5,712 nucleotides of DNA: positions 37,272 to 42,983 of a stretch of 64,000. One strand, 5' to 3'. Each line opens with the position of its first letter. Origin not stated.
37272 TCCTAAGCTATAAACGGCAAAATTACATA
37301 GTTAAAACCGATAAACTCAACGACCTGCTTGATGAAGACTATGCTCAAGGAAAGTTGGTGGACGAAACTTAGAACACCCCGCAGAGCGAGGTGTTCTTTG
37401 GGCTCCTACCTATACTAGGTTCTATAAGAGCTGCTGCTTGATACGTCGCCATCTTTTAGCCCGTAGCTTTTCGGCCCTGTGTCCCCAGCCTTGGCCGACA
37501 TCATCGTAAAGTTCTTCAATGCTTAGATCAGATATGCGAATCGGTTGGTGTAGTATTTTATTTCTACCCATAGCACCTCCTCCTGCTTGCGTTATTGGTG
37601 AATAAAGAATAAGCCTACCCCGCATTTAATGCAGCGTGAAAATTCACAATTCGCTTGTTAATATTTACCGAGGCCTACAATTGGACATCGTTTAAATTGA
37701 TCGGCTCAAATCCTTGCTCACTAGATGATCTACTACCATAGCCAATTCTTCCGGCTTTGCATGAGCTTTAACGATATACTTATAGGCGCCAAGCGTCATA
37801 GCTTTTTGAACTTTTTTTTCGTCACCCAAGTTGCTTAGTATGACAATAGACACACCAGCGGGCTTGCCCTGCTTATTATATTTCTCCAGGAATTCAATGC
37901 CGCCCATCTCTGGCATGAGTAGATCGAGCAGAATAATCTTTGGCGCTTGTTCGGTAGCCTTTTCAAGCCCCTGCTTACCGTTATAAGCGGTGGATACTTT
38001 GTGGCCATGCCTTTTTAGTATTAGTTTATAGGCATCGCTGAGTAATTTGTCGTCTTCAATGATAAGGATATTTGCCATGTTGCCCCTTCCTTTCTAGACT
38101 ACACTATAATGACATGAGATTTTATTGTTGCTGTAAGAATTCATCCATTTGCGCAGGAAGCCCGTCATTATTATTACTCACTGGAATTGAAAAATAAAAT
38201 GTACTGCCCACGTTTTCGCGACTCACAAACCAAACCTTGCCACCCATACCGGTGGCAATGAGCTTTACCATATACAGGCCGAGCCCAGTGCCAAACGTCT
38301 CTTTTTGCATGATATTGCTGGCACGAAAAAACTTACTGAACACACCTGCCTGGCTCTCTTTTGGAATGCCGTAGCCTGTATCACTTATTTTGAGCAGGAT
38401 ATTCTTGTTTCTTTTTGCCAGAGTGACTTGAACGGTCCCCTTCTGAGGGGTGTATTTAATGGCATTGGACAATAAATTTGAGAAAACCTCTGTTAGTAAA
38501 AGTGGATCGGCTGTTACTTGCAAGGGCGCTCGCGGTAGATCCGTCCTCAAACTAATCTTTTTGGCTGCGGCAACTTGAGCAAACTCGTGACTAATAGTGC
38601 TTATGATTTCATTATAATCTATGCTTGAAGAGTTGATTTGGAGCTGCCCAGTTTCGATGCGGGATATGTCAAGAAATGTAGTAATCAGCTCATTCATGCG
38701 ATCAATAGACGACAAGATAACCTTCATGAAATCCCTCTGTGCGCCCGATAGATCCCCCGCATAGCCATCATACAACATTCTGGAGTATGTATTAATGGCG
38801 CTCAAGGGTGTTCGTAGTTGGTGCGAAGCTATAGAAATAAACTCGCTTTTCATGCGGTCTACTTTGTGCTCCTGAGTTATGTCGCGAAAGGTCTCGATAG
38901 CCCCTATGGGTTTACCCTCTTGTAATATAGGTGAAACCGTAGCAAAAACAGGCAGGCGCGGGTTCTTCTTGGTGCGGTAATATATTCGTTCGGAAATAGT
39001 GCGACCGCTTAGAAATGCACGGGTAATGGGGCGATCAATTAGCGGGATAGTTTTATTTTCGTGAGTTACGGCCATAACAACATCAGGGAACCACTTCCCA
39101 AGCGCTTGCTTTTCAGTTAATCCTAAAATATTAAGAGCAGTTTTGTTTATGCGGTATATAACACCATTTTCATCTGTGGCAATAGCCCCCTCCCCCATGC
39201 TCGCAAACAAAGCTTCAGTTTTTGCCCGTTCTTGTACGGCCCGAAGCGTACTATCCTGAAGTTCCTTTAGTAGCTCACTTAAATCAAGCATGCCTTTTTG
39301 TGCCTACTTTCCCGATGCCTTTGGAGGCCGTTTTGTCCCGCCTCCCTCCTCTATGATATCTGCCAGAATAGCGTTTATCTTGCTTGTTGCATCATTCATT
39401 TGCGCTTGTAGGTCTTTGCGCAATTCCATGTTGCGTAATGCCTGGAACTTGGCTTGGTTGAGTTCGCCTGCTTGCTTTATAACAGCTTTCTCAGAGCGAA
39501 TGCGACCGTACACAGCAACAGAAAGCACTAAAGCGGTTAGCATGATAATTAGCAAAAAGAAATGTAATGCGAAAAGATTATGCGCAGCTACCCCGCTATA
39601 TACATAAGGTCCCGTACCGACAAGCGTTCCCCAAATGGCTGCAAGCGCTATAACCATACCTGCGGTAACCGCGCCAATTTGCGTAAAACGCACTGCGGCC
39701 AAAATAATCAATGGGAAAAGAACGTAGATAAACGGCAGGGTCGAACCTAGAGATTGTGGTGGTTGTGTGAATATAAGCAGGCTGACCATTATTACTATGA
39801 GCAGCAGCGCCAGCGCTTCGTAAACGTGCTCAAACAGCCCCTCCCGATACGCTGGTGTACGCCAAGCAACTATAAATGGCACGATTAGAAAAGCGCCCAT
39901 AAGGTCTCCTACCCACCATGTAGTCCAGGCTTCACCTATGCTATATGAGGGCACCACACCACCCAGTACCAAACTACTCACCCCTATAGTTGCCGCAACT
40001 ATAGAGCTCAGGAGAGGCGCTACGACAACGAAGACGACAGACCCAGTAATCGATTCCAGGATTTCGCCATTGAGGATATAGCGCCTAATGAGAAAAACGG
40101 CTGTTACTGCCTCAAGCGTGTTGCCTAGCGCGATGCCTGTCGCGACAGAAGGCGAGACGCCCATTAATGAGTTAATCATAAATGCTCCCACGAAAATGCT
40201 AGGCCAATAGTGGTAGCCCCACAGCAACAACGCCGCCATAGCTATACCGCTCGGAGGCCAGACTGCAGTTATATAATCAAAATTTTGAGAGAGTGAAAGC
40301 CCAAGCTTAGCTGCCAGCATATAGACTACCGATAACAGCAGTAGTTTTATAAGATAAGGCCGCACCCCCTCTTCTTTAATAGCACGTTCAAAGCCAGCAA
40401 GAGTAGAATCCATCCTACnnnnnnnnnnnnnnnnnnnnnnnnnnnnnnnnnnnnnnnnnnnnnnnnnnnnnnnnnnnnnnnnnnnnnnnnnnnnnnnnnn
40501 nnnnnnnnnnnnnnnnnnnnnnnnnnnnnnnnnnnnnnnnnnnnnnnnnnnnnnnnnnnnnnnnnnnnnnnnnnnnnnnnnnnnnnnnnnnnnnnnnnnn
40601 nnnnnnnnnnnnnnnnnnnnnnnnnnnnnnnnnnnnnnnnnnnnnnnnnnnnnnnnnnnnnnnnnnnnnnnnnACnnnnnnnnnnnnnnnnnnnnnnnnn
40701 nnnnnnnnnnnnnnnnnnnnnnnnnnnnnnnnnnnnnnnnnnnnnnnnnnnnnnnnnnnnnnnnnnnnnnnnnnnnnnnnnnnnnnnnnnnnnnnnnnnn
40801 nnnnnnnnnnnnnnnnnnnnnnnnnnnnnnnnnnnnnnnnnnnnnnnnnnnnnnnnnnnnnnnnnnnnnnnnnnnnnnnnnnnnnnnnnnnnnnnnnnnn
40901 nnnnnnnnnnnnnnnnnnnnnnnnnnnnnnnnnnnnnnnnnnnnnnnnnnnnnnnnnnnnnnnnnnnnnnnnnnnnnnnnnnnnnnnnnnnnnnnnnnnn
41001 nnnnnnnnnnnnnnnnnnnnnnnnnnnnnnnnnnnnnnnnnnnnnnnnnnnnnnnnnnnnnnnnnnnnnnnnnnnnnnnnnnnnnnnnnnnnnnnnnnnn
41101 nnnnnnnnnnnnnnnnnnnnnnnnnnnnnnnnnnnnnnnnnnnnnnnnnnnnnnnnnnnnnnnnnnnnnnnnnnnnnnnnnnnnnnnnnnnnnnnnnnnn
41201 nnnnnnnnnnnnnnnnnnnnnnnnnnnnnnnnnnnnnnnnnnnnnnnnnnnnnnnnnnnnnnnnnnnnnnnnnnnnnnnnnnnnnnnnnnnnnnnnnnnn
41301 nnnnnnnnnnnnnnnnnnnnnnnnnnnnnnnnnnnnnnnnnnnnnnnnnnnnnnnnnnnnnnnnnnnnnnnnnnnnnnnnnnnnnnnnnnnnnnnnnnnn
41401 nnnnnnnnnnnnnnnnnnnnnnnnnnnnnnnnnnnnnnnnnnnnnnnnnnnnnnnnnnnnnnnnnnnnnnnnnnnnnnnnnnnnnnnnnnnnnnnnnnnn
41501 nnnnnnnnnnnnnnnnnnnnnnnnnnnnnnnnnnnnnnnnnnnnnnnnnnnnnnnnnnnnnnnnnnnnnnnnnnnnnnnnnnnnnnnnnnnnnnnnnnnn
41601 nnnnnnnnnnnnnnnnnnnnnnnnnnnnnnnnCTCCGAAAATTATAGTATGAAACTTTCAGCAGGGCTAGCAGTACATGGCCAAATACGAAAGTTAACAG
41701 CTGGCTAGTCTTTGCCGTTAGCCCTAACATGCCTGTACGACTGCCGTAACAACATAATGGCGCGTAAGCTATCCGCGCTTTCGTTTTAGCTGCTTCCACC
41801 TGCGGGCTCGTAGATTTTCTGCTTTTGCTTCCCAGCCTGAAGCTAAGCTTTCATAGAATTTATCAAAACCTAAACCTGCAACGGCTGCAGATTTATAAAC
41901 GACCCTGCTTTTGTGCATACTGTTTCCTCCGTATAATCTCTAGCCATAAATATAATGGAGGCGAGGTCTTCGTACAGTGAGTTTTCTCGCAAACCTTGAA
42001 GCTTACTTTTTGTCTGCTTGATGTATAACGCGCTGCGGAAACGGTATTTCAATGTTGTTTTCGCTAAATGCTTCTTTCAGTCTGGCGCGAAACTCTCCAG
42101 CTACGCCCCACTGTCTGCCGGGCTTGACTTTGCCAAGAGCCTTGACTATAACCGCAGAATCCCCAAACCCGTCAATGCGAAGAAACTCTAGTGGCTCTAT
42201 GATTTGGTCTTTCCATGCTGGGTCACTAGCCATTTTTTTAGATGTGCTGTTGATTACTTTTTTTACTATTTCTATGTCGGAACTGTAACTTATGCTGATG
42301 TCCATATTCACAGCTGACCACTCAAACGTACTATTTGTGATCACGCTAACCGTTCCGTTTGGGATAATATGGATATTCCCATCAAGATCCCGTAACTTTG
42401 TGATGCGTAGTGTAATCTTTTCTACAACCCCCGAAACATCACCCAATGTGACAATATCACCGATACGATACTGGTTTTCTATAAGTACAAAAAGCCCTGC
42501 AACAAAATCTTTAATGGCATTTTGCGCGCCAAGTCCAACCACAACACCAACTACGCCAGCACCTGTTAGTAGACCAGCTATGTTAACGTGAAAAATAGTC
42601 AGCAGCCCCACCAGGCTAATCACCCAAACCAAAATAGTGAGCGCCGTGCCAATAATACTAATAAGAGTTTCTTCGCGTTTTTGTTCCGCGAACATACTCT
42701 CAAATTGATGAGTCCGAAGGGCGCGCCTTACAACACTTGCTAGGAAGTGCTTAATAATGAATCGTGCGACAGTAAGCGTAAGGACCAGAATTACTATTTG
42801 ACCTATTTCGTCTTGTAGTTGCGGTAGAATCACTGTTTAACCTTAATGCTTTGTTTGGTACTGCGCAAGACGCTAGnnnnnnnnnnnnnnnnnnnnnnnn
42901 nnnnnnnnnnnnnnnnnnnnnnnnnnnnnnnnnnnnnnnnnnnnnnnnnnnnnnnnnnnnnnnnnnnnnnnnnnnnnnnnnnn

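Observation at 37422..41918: Two unannotated 49-aa paralogous basic proteins bracket a signalling gene cluster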

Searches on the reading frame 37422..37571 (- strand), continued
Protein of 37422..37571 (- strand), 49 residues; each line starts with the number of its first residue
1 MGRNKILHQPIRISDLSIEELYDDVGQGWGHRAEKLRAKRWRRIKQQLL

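Call 81: search_protein_families(library=padloc, proteins=[window:37422-37571:-, P0004, P0141, P0017], max_evalue=0.01)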
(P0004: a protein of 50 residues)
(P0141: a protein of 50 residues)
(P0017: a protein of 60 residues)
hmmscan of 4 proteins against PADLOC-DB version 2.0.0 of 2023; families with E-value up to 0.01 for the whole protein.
window:37422-37571:- (49 aa): 0 families

P0004 (50 aa): 0 families

P0141 (50 aa): 0 families

P0017 (60 aa): 0 families

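Call 86: search_protein_families(library=pfam, proteins=[L019:5148-5819:-, L019:4252-5151:-, L019:6440-7315:-, L008:9964-10509:-], max_evalue=0.001)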
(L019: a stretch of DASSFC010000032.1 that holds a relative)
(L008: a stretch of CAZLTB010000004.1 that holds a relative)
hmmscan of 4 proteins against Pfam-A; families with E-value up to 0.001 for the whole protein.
L019:5148-5819:- (223 aa): 1 family
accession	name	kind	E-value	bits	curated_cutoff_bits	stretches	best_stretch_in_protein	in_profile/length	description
PF01182.26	Glucosamine_iso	-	3.4e-27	96.2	27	1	18-207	14-217/225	Glucosamine-6-phosphate isomerases/6-phosphogluconolactonase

L019:4252-5151:- (299 aa): 4 families
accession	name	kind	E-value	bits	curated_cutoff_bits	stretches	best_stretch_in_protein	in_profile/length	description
PF03446.21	NAD_binding_2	-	4.1e-37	128.1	21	1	2-152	1-154/161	NAD binding domain of 6-phosphogluconate dehydrogenase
PF00393.24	6PGD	-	6.8e-19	68.8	27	1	165-276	1-118/290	6-phosphogluconate dehydrogenase, C-terminal domain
PF03807.23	F420_oxidored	-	1.6e-06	29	21.6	1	2-90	1-90/94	NADP oxidoreductase coenzyme F420-dependent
PF02826.25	2-Hacid_dh_C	-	1e-05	25.4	25.1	1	2-90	38-125/178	D-isomer specific 2-hydroxyacid dehydrogenase, NAD binding domain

L019:6440-7315:- (291 aa): 6 families
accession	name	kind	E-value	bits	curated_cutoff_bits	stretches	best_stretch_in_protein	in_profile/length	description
PF13489.12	Methyltransf_23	-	6.6e-11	42.6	27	1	73-207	20-132/164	Methyltransferase domain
PF08241.18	Methyltransf_11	-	2.2e-10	41.5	21.2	1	81-195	2-95/95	Methyltransferase domain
PF13847.12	Methyltransf_31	-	1.3e-07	31.8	27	1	76-196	4-110/145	Methyltransferase domain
PF13649.12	Methyltransf_25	-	2.5e-07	31.7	27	1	81-191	3-97/97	Methyltransferase domain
PF08242.18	Methyltransf_12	-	4.5e-07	30.9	30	1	80-192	1-97/98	Methyltransferase domain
PF01209.24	Ubie_methyltran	-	9.9e-05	22.2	20.1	1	139-192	98-148/233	ubiE/COQ5 methyltransferase family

L008:9964-10509:- (181 aa): 0 families

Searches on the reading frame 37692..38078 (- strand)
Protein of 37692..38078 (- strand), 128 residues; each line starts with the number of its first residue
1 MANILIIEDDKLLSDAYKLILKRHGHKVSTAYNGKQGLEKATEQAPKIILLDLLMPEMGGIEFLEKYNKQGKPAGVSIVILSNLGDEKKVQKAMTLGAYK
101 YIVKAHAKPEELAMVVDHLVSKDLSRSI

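Call 8: search_protein_families(library=pfam, proteins=[window:37692-38078:-], max_evalue=0.01)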
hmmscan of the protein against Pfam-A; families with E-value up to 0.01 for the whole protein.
window:37692-38078:- (128 aa): 1 family
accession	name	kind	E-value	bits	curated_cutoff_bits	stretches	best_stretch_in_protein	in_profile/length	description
PF00072.30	Response_reg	-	5.1e-23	81.8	30.2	1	4-112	1-106/111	Response regulator receiver domain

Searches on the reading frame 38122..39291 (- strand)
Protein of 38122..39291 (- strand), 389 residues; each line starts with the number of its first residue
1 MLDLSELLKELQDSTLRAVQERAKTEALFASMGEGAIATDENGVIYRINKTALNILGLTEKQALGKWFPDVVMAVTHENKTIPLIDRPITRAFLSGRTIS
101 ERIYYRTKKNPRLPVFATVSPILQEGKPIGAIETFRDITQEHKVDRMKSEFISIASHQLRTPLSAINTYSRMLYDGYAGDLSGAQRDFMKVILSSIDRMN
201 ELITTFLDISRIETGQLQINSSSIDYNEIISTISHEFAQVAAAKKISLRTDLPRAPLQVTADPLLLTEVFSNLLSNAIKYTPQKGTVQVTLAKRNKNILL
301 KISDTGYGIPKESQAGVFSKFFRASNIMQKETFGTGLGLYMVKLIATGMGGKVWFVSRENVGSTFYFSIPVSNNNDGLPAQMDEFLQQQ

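Call 8: search_protein_families(library=pfam, proteins=[window:38122-39291:-], max_evalue=0.01)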
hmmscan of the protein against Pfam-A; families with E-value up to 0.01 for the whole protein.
window:38122-39291:- (389 aa): 9 families
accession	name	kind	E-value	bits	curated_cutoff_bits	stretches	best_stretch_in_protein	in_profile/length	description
PF02518.31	HATPase_c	-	5.4e-27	94.9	26.4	1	262-372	2-110/111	Histidine kinase-, DNA gyrase B-, and HSP90-like ATPase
PF00512.31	HisKA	-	1.1e-17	64.2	26.9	1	147-215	1-66/66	His Kinase A (phospho-acceptor) domain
PF13426.13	PAS_9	-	8e-13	49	27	1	37-140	5-103/103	PAS domain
PF08448.16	PAS_4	-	5.5e-10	39.9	23.1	1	30-142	2-109/110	PAS fold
PF00989.32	PAS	-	4.8e-07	30.2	22.6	1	26-138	4-113/113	PAS fold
PF14501.12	HATPase_c_5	-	0.0028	18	22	1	266-359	6-92/102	GHKL domain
PF10112.14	Halogen_Hydrol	-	0.004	17.6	29.8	0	141-239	74-171/191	5-bromo-4-chloroindolyl phosphate hydrolysis protein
PF13581.12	HATPase_c_2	-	0.0049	17.3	27.4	1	264-345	34-108/127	Histidine kinase-like ATPase domain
PF13188.13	PAS_8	-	0.0092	16.3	21.8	0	24-70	2-49/65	PAS domain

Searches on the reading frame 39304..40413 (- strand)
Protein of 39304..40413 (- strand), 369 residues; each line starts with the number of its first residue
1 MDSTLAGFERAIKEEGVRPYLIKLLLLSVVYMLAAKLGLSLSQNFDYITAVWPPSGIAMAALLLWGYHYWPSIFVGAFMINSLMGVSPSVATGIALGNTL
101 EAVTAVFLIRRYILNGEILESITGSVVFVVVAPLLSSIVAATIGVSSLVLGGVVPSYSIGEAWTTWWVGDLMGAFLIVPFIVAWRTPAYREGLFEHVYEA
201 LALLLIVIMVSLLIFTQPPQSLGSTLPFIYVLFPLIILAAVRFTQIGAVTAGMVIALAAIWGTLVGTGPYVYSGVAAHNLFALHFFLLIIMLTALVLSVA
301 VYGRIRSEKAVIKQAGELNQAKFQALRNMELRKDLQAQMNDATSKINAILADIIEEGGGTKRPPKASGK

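Call 8: search_protein_families(library=pfam, proteins=[window:39304-40413:-], max_evalue=0.01)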
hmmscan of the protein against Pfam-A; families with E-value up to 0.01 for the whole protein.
window:39304-40413:- (369 aa): 1 family
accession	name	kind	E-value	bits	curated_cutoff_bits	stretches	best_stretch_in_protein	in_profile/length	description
PF05231.19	MASE1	-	1.6e-37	129.7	29.8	1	24-301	2-295/299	MASE1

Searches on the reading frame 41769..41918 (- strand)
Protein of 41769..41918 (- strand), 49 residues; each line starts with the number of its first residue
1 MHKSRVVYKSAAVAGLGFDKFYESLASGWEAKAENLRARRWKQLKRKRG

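Call 8: search_protein_families(library=pfam, proteins=[window:41769-41918:-], max_evalue=0.01)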
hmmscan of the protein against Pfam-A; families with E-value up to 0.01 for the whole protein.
window:41769-41918:- (49 aa): 0 families

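Call 10: search_protein_families(library=ncbifam, proteins=[window:41769-41918:-], max_evalue=1)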
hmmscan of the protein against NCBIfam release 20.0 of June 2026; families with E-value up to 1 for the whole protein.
window:41769-41918:- (49 aa): 0 families

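Call 13: find_homologous_proteins(query=window:41772-41918:-, max_evalue=0.01)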
Query seq(49 aa) (49 aa): 1 proteins with E <= 0.01 among 1 candidates.
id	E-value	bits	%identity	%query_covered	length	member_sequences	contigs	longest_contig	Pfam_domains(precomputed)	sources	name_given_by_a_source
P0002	3.2e-24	100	100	100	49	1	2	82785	-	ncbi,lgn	-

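Call 16: find_encoding_contigs(protein=P0002, flank=10000, max_places=4)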
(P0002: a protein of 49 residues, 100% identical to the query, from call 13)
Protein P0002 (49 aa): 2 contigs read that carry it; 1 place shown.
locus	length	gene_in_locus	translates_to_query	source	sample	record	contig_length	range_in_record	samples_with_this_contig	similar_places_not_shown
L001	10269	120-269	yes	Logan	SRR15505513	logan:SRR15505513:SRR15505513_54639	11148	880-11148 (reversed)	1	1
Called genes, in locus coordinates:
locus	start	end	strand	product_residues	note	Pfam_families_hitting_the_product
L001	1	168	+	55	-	?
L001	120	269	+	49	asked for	-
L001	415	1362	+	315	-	-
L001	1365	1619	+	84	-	-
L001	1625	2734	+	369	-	PF05231:MASE1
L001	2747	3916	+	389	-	PF00989:PAS (weak), PF08448:PAS_4, PF13426:PAS_9, PF00512:HisKA, PF02518:HATPase_c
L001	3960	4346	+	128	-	PF00072:Response_reg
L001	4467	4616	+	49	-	-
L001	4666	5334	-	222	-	PF00027:cNMP_binding, PF13545:HTH_Crp_2, PF00325:Crp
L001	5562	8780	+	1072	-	PF00580:UvrD-helicase, PF13245:AAA_19, PF13604:AAA_30 (faint), PF13361:UvrD_C, PF13538:UvrD_C_2 (faint), PF12705:PDDEXK_1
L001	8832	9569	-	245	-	PF00230:MIP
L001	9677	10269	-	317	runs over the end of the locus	PF18484:CDCA (weak)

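Call 33: list_cluster_members(proteins=[P0002, P0001, P0003, P0004, P0005, P0007, P0014, P0017, P0141, P0116])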
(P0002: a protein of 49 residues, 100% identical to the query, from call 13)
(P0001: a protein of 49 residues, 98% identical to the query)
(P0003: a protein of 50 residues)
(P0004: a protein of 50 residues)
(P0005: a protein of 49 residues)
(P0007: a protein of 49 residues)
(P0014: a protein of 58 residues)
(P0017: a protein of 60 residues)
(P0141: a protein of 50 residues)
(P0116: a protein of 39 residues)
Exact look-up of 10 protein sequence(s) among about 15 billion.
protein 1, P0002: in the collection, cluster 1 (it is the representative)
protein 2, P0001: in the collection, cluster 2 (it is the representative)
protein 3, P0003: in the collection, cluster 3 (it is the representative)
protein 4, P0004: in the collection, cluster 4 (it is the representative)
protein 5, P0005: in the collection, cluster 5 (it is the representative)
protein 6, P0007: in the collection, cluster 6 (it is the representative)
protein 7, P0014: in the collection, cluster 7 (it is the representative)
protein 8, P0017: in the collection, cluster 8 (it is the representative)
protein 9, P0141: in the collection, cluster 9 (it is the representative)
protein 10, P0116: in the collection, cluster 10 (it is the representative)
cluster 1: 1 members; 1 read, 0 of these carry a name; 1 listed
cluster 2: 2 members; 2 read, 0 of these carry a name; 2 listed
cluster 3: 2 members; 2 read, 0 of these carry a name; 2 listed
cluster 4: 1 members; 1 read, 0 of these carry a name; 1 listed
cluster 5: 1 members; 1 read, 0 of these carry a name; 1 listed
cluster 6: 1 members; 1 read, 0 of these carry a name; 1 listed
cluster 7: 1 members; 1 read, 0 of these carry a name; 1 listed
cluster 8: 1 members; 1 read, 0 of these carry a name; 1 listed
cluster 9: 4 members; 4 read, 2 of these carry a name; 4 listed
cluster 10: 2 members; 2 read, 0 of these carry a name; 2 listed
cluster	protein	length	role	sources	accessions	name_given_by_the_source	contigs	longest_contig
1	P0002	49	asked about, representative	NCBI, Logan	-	-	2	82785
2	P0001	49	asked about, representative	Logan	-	-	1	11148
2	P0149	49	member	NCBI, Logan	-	-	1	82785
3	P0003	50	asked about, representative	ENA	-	-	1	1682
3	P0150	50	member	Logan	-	-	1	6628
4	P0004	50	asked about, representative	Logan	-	-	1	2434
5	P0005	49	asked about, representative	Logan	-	-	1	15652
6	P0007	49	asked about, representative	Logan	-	-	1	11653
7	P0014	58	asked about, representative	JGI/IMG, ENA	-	-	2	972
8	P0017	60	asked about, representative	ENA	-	-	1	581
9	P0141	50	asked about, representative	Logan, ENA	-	-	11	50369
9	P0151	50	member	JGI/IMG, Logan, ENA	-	hypothetical protein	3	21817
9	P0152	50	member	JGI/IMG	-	hypothetical protein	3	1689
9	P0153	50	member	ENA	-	-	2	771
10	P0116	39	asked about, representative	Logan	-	-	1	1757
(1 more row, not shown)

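Call 80: search_protein_families(library=phrogs, proteins=[window:41769-41918:-], max_evalue=0.01)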
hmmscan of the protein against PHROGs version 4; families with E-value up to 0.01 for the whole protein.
window:41769-41918:- (49 aa): 0 families

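Call 81: search_protein_families(library=padloc, proteins=[window:41769-41918:-], max_evalue=0.01)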
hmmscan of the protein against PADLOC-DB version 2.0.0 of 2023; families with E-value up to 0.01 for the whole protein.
window:41769-41918:- (49 aa): 0 families

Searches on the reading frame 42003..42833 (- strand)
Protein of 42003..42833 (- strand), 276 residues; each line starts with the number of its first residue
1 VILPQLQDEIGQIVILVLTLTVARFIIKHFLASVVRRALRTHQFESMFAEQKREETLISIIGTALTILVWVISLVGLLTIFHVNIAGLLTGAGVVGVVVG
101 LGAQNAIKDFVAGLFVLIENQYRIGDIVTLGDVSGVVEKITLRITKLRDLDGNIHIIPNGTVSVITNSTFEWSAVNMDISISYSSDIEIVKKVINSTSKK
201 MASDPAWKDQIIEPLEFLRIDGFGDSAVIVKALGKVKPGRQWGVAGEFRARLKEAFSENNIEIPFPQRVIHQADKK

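Call 8: search_protein_families(library=pfam, proteins=[window:42003-42833:-], max_evalue=0.01)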
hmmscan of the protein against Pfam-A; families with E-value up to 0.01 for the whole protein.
window:42003-42833:- (276 aa): 3 families
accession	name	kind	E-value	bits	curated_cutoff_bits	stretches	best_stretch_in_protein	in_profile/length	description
PF00924.24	MS_channel_2nd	-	5.3e-20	71.7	20.2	1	106-168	2-66/68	Mechanosensitive ion channel, beta-domain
PF21082.3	MS_channel_3rd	-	1.3e-08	35.6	21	1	175-263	1-88/88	Mechanosensitive ion channel MscS, C-terminal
PF21088.3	MS_channel_1st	-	3.9e-06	27.2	23.1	1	64-104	2-42/42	Mechanosensitive ion channel, transmembrane helices 2/3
